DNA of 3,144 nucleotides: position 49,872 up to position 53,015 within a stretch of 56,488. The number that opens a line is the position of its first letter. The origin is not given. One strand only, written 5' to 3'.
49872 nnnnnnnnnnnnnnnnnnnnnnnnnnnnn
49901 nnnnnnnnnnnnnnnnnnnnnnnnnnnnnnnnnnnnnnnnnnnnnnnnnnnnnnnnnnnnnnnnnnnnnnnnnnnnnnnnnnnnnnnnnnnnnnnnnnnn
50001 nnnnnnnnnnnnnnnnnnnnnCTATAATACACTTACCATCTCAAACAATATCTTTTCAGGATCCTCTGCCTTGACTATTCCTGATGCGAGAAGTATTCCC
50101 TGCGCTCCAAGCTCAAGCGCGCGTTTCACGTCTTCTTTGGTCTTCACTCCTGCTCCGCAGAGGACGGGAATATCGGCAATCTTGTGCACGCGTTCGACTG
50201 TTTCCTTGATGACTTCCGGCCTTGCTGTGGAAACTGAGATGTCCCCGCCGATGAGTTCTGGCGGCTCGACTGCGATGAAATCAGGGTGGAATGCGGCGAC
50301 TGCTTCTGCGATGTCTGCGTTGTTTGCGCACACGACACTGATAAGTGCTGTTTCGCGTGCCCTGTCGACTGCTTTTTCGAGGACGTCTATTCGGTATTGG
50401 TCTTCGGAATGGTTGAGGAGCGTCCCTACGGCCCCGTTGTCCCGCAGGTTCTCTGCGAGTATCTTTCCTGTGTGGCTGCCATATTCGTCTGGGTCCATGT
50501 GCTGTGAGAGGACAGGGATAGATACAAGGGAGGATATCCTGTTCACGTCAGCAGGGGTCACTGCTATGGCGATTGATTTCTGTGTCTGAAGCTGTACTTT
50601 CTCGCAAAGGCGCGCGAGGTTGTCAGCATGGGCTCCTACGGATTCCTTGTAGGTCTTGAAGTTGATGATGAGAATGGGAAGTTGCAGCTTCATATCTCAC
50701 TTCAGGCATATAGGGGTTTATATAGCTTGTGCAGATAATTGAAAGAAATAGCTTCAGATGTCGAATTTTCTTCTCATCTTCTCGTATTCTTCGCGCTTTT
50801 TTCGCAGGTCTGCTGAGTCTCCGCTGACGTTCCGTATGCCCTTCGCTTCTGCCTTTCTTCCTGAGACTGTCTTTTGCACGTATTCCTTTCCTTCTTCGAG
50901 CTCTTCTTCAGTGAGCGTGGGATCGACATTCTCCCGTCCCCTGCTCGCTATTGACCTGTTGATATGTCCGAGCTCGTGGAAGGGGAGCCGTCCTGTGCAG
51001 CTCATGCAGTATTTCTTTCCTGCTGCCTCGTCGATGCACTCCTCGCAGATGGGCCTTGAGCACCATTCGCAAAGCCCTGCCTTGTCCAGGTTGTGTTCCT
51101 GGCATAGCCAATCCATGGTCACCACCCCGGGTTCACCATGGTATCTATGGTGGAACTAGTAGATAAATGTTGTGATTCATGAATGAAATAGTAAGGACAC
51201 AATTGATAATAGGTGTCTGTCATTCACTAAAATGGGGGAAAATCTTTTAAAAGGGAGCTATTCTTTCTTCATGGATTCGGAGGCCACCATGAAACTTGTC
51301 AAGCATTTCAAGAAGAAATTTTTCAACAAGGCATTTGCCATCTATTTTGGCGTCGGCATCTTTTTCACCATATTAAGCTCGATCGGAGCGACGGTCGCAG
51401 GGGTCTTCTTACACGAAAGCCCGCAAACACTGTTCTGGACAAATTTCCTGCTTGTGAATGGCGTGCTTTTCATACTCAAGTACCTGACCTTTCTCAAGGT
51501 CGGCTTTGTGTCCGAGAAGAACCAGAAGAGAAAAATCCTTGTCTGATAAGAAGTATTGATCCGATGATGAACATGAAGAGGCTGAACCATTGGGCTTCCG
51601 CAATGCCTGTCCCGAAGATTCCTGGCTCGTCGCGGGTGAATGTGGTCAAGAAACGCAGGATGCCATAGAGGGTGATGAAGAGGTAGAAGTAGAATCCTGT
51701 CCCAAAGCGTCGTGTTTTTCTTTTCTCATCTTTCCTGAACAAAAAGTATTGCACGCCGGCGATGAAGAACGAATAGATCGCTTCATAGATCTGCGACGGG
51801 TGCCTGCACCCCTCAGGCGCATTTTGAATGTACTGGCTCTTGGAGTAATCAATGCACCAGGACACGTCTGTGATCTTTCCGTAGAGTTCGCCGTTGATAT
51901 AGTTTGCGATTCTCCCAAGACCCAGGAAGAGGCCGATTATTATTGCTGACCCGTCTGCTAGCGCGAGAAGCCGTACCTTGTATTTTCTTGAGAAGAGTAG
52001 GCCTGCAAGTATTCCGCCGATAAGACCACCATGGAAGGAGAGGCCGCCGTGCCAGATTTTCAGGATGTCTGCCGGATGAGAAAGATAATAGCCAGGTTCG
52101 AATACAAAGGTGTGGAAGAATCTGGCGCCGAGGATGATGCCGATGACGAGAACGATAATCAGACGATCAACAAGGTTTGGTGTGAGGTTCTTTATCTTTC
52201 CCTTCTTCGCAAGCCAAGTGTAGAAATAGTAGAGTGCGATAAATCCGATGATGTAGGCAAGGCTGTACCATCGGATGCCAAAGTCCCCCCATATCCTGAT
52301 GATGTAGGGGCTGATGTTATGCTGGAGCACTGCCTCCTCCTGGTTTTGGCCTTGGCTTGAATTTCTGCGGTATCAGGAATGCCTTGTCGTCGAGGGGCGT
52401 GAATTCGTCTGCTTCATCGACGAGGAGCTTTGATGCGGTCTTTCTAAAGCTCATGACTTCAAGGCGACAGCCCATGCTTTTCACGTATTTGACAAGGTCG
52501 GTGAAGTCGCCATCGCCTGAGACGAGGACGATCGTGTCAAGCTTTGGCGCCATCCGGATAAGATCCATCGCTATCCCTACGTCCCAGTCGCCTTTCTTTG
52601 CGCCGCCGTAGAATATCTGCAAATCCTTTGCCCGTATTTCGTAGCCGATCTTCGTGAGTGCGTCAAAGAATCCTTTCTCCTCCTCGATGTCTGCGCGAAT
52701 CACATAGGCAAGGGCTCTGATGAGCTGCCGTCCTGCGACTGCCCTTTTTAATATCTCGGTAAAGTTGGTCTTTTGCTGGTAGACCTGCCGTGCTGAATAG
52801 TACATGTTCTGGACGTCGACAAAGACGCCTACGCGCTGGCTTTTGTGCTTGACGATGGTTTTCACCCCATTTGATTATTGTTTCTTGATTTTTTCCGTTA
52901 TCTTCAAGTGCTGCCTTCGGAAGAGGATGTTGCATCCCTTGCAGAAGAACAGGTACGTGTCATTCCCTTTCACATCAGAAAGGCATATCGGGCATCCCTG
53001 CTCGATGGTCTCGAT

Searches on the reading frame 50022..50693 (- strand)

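Call 111: search_protein_families(library=pfam, proteins=[window:50022-50693:-], max_evalue=0.001)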
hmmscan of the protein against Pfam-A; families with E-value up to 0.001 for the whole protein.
window:50022-50693:- (223 aa): 5 families
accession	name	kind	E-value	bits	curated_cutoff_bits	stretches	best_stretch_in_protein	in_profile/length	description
PF00121.24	TIM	-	5.7e-36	124.7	20.1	1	6-216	1-242/245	Triosephosphate isomerase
PF05690.20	ThiG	-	4.4e-08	33.2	23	1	163-214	164-215/247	Thiazole biosynthesis protein ThiG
PF03060.21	NMO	-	8.3e-08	32.4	28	1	106-210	126-229/331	Nitronate monooxygenase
PF00290.26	Trp_syntA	-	1.1e-06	28.3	27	1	153-209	177-232/259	Tryptophan synthase alpha chain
PF00977.27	His_biosynth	-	1.5e-06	28.2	23.6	1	139-210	38-109/228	Histidine biosynthesis protein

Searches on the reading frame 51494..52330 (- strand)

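Call 96: search_protein_families(library=pfam, proteins=[window:51494-52330:-], max_evalue=0.001)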
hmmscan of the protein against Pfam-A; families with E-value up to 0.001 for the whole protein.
window:51494-52330:- (278 aa): 1 family
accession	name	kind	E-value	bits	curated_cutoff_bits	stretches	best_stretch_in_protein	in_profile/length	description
PF01790.23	LGT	-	1.6e-60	204.8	24.9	1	8-262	1-239/240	Prolipoprotein diacylglyceryl transferase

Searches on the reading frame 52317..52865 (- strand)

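Call 111: search_protein_families(library=pfam, proteins=[window:52317-52865:-], max_evalue=0.001)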
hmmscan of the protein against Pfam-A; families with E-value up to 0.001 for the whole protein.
window:52317-52865:- (182 aa): 1 family
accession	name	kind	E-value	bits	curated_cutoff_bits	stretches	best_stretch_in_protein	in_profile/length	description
PF01936.24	NYN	-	1.3e-34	120.3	24.2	1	11-159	1-145/145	NYN domain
